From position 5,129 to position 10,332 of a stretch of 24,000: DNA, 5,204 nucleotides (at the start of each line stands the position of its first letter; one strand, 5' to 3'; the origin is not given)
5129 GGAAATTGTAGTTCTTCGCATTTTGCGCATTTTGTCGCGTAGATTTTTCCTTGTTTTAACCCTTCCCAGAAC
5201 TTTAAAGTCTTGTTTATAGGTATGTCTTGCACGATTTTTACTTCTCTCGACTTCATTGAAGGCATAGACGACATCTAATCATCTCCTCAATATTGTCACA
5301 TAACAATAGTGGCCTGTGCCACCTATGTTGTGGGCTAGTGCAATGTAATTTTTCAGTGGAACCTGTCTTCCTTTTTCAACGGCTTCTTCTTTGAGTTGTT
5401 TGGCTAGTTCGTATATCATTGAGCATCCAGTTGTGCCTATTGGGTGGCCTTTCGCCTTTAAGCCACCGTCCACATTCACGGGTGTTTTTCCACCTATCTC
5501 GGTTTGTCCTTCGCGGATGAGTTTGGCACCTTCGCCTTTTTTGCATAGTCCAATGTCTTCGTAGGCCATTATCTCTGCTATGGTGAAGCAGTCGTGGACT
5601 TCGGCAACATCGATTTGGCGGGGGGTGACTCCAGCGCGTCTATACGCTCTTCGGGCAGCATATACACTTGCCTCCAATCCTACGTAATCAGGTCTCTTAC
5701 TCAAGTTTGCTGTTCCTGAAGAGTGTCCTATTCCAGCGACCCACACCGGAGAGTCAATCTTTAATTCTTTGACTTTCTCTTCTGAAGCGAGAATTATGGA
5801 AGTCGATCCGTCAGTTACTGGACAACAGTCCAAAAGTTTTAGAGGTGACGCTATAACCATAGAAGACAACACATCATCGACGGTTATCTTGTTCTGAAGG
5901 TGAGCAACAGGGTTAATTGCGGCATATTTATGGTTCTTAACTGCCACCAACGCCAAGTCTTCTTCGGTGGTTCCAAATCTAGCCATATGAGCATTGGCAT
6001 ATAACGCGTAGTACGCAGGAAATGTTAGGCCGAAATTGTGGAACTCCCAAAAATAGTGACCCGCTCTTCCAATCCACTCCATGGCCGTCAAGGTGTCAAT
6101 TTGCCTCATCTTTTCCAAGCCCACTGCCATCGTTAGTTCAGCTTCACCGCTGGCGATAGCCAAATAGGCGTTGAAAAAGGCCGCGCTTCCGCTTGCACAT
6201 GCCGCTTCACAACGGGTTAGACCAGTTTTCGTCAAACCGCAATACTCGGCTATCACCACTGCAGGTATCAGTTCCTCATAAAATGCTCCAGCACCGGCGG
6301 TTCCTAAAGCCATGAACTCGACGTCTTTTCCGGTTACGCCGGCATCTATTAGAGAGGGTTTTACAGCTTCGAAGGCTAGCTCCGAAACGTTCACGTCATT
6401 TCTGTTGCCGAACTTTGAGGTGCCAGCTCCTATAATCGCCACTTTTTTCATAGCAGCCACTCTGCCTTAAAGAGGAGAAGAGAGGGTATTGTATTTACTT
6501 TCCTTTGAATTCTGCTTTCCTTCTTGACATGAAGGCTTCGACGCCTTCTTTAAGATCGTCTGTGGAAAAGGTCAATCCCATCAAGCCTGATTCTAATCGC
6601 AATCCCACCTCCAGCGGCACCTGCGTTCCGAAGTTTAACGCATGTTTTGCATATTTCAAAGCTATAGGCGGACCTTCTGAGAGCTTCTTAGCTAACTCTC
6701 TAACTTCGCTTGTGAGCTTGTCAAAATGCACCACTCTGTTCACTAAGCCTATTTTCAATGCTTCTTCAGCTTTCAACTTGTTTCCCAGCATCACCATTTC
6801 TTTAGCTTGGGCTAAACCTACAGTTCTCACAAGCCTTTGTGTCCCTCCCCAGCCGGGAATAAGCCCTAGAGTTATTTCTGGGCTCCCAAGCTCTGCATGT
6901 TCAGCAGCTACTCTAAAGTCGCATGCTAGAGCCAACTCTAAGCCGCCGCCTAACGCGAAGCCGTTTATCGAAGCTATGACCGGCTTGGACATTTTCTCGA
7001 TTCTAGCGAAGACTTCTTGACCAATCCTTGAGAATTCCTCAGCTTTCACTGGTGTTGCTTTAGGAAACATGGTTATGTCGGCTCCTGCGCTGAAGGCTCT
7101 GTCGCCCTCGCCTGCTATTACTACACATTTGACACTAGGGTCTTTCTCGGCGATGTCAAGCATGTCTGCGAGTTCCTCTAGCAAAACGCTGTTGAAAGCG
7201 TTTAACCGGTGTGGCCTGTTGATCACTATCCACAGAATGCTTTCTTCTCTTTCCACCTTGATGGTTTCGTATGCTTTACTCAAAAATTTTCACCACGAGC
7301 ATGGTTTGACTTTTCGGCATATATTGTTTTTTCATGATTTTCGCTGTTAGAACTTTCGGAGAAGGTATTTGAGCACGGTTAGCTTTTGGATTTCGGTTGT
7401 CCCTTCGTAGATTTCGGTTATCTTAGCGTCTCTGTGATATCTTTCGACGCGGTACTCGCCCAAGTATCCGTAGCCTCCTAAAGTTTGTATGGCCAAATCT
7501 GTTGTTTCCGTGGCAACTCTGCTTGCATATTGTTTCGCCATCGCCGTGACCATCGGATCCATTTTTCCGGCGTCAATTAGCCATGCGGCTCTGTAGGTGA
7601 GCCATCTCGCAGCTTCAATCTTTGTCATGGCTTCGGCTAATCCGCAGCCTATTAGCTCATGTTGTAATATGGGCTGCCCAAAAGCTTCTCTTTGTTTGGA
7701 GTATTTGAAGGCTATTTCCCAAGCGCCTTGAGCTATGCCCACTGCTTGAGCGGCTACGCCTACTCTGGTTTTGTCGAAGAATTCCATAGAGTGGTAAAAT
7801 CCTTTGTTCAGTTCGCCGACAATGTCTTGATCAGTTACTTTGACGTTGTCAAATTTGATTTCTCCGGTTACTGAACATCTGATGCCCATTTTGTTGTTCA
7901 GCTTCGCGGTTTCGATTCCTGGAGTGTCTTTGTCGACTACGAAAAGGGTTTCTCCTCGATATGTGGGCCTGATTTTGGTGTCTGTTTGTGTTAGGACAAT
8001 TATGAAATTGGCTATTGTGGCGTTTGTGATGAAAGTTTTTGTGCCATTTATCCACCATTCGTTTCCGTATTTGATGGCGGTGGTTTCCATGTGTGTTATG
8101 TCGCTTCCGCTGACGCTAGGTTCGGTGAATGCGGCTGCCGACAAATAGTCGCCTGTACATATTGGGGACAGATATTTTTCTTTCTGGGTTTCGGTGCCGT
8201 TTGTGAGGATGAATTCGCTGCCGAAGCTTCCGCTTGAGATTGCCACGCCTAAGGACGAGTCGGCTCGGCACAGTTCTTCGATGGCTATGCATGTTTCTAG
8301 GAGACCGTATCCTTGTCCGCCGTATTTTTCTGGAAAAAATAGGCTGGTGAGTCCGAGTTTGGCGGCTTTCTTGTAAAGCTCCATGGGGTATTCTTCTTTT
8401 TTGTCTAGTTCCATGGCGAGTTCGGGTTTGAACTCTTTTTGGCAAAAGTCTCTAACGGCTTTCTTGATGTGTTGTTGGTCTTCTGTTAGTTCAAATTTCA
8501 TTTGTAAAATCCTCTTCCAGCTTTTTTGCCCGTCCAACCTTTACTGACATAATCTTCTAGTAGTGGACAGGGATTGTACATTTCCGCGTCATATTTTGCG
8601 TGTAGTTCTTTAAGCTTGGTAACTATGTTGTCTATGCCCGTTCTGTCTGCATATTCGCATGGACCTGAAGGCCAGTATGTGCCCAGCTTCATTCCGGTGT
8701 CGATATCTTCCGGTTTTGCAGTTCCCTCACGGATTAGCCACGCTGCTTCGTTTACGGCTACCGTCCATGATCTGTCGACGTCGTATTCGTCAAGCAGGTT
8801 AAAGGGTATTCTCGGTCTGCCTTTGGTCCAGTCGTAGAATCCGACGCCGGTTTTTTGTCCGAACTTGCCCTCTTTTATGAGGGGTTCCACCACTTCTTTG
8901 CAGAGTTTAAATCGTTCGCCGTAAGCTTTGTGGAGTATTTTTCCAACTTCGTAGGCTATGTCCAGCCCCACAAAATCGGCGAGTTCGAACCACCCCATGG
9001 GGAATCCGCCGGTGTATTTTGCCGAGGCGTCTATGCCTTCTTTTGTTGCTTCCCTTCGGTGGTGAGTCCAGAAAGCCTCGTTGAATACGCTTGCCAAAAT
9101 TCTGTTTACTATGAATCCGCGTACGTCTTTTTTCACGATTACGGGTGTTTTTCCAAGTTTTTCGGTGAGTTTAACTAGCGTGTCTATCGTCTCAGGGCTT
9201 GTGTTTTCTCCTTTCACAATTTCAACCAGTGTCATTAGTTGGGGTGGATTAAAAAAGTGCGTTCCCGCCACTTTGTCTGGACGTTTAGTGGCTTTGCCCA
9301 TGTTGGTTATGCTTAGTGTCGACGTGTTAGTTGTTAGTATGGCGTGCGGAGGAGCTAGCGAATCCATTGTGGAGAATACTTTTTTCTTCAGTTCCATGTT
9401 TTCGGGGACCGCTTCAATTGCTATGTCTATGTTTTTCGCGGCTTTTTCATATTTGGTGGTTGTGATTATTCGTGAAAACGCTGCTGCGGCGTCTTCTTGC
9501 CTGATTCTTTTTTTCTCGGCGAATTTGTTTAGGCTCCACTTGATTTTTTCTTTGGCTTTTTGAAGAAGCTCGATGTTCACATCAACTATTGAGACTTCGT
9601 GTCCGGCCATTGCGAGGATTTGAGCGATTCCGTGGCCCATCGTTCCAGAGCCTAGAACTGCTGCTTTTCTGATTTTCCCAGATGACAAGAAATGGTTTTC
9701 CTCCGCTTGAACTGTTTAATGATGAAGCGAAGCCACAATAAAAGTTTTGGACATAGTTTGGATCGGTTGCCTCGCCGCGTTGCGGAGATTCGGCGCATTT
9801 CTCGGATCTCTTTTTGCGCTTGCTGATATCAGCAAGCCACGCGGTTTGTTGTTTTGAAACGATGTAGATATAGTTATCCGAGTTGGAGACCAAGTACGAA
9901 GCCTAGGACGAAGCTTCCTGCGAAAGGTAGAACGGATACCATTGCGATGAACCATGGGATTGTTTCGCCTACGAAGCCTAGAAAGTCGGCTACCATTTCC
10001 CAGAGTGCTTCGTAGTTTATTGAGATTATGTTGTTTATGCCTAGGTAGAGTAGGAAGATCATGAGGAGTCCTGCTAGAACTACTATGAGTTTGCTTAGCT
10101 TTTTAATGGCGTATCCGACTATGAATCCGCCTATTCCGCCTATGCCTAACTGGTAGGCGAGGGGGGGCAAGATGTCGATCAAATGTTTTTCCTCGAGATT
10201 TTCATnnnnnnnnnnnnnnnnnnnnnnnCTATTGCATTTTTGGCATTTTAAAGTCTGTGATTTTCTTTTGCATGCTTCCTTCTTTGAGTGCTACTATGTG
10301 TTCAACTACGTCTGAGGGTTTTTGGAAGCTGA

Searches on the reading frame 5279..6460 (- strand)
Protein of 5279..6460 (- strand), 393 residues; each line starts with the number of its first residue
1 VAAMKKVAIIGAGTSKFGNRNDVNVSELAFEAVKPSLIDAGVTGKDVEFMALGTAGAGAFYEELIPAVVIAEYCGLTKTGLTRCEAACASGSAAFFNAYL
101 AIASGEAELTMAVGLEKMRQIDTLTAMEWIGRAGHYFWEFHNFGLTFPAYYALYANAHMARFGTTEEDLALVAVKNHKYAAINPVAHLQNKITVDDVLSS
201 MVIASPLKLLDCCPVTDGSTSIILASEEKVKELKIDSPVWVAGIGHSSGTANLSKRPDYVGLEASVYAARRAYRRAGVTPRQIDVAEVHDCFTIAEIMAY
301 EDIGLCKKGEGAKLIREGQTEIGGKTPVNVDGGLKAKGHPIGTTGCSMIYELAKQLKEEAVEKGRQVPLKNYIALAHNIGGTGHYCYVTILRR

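Call 8: search_protein_families(library=pfam, proteins=[window:5279-6460:-], max_evalue=0.01)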
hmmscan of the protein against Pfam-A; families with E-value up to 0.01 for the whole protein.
window:5279-6460:- (393 aa): 4 families
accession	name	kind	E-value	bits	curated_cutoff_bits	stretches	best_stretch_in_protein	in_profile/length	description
PF22691.2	Thiolase_C_1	-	9.8e-43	145.8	28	1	246-393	2-144/144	Thiolase C-terminal domain-like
PF00108.29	Thiolase_N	-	1.3e-21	77.6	26.4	1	7-228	1-260/260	Thiolase, N-terminal domain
PF02803.24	Thiolase_C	-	1.4e-13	50.9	27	1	257-364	17-105/123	Thiolase, C-terminal domain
PF00109.32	ketoacyl-synt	-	0.0042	17.2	20.8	0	84-124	170-210/252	Beta-ketoacyl synthase, N-terminal domain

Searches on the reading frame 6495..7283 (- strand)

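Call 8: search_protein_families(library=pfam, proteins=[window:6495-7283:-], max_evalue=0.01)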
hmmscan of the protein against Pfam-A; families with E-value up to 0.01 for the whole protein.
window:6495-7283:- (262 aa): 3 families
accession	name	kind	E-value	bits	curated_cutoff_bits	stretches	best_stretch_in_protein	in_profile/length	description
PF00378.25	ECH_1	-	6.7e-71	239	27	1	11-261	1-250/251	Enoyl-CoA hydratase/isomerase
PF16113.10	ECH_2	-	9.2e-41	140.9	27.2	1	18-198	3-185/335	Enoyl-CoA hydratase/isomerase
PF01343.23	Peptidase_S49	-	0.00078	19.9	24.9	0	97-134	4-41/154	Peptidase family S49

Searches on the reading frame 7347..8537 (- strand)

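Call 8: search_protein_families(library=pfam, proteins=[window:7347-8537:-], max_evalue=0.01)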
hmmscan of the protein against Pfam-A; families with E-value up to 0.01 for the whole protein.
window:7347-8537:- (396 aa): 5 families
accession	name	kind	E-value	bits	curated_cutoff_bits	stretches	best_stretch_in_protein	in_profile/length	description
PF00441.29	Acyl-CoA_dh_1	-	3.8e-47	160.6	22.4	1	244-391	1-148/150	Acyl-CoA dehydrogenase, C-terminal domain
PF02771.21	Acyl-CoA_dh_N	-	1.3e-32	113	22.9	1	18-130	1-113/113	Acyl-CoA dehydrogenase, N-terminal domain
PF02770.24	Acyl-CoA_dh_M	-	4.4e-24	84.9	33.3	1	134-232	1-97/97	Acyl-CoA dehydrogenase, middle domain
PF08028.16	Acyl-CoA_dh_2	-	1e-18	68.4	22.7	1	260-380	2-132/134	Acyl-CoA dehydrogenase, C-terminal domain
PF22924.1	ACOX_C_alpha1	-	6.1e-06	26.6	27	1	257-393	7-169/169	Acyl-CoA oxidase, C-alpha1 domain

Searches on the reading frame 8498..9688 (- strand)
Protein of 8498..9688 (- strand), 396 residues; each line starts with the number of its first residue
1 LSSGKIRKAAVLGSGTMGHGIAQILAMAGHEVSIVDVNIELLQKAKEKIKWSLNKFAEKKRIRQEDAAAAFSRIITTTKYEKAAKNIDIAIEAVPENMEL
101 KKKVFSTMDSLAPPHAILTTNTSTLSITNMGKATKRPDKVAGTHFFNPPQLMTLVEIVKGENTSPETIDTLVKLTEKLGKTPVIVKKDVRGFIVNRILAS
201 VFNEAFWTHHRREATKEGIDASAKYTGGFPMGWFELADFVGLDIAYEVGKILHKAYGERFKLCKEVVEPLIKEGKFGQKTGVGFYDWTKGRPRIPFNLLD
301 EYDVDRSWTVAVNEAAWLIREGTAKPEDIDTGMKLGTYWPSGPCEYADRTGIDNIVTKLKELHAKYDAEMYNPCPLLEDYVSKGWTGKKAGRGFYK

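Call 8: search_protein_families(library=pfam, proteins=[window:8498-9688:-], max_evalue=0.01)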
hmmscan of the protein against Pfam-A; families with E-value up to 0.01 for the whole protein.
window:8498-9688:- (396 aa): 11 families
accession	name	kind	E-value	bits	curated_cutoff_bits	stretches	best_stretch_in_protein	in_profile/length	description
PF02737.24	3HCDH_N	-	9.3e-68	228.1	22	1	8-188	1-179/180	3-hydroxyacyl-CoA dehydrogenase, NAD binding domain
PF00725.27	3HCDH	-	3.9e-49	165.6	22.1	2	191-287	1-97/97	3-hydroxyacyl-CoA dehydrogenase, C-terminal domain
PF03807.23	F420_oxidored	-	4.2e-06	27.7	21.6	1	9-85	2-74/94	NADP oxidoreductase coenzyme F420-dependent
PF03446.21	NAD_binding_2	-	2.2e-05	25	21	1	10-119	3-91/161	NAD binding domain of 6-phosphogluconate dehydrogenase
PF03721.20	UDPG_MGDP_dh_N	-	4.5e-05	23.5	27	1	8-95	2-85/187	UDP-glucose/GDP-mannose dehydrogenase family, NAD binding domain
PF01210.29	NAD_Gly3P_dh_N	-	7.3e-05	23.2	23.1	1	8-117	1-98/158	NAD-dependent glycerol-3-phosphate dehydrogenase N-terminus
PF00070.33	Pyr_redox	-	0.0011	19.9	22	1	8-62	1-55/82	Pyridine nucleotide-disulphide oxidoreductase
PF01262.27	AlaDh_PNT_C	-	0.0014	18.5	23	1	8-92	30-98/214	Alanine dehydrogenase/PNT, C-terminal domain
PF07992.20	Pyr_redox_2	-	0.0014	18.5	26.1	1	7-63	143-199/291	Pyridine nucleotide-disulphide oxidoreductase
PF02558.23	ApbA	-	0.0015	18.7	22.2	1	10-97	2-93/150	Ketopantoate reductase PanE/ApbA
PF02254.24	TrkA_N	-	0.0019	18.9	23.8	1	10-81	2-74/116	TrkA-N domain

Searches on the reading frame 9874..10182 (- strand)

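Call 9: search_protein_families(library=pfam, proteins=[window:9874-10182:-], max_evalue=0.01)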
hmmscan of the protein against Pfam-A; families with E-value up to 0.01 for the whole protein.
window:9874-10182:- (102 aa): 1 family
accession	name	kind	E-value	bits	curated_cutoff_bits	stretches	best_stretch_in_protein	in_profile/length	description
PF04930.20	FUN14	-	8.7e-12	45.7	22.5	1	12-99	1-92/92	FUN14 family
